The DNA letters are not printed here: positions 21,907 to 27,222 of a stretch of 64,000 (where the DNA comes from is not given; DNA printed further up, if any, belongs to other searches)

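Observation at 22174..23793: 540-aa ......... intein in the SMC Walker-A motif at the structurally identical position to the Lhr intein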

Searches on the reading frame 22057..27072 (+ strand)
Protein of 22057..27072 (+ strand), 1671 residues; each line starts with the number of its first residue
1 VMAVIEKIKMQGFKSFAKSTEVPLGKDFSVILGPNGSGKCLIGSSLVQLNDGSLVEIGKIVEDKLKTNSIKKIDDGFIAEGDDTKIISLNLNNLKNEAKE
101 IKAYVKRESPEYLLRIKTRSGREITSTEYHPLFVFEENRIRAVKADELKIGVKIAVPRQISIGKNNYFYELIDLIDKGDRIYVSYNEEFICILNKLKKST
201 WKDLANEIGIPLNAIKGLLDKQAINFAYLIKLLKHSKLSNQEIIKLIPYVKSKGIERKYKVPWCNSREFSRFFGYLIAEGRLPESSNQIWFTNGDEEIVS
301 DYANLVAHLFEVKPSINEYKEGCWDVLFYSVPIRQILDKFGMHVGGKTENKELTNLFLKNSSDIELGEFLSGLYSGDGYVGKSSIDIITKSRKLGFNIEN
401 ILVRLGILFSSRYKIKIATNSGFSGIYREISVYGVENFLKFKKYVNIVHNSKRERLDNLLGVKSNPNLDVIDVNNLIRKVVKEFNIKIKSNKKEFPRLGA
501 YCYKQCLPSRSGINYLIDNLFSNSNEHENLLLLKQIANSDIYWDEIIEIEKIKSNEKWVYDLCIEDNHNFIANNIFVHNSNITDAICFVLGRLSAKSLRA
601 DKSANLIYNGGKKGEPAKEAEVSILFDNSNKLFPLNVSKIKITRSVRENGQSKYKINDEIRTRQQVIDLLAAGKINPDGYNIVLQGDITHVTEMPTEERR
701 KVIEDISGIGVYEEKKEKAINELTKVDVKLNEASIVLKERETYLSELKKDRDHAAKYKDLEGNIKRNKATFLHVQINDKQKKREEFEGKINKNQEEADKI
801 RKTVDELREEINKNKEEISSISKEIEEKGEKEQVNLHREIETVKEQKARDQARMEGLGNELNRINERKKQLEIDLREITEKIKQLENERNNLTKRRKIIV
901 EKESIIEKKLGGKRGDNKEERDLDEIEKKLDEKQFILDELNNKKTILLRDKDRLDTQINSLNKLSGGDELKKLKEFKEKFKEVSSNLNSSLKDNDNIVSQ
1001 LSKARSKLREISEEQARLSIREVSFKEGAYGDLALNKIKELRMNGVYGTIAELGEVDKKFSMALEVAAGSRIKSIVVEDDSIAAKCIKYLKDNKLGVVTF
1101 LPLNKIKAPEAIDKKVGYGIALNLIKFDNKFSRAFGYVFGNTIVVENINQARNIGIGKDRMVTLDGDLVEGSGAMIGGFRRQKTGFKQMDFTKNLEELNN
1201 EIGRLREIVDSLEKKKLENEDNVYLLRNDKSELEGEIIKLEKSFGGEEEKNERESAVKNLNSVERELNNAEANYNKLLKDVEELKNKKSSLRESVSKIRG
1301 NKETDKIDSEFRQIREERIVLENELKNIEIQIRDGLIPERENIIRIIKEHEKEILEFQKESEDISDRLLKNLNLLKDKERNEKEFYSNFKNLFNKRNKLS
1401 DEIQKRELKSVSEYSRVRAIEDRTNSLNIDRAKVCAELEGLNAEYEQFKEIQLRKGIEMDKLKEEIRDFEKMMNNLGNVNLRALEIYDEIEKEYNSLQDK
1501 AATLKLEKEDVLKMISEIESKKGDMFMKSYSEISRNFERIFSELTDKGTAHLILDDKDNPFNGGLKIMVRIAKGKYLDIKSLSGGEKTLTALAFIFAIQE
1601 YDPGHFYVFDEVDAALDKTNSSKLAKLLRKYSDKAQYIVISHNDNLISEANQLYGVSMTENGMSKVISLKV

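Call 7: search_protein_families(library=pfam, proteins=[window:22057-27072:+], max_evalue=0.001)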
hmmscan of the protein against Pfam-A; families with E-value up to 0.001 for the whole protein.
window:22057-27072:+ (1671 aa): 4 families
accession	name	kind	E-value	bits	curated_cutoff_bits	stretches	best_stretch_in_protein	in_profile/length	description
PF02463.25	SMC_N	-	8.7e-44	150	40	2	547-1665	5-220/220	RecF/RecN/SMC N terminal domain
PF06470.18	SMC_hinge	-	7.2e-33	113.9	22.5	1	1044-1154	2-115/116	SMC proteins Flexible Hinge Domain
PF14890.11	Intein_splicing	-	1.1e-31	110.2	35.8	1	62-579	17-155/155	Intein splicing domain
PF14528.11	LAGLIDADG_3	-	4.4e-13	49.7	22.5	1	368-445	5-81/82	LAGLIDADG-like domain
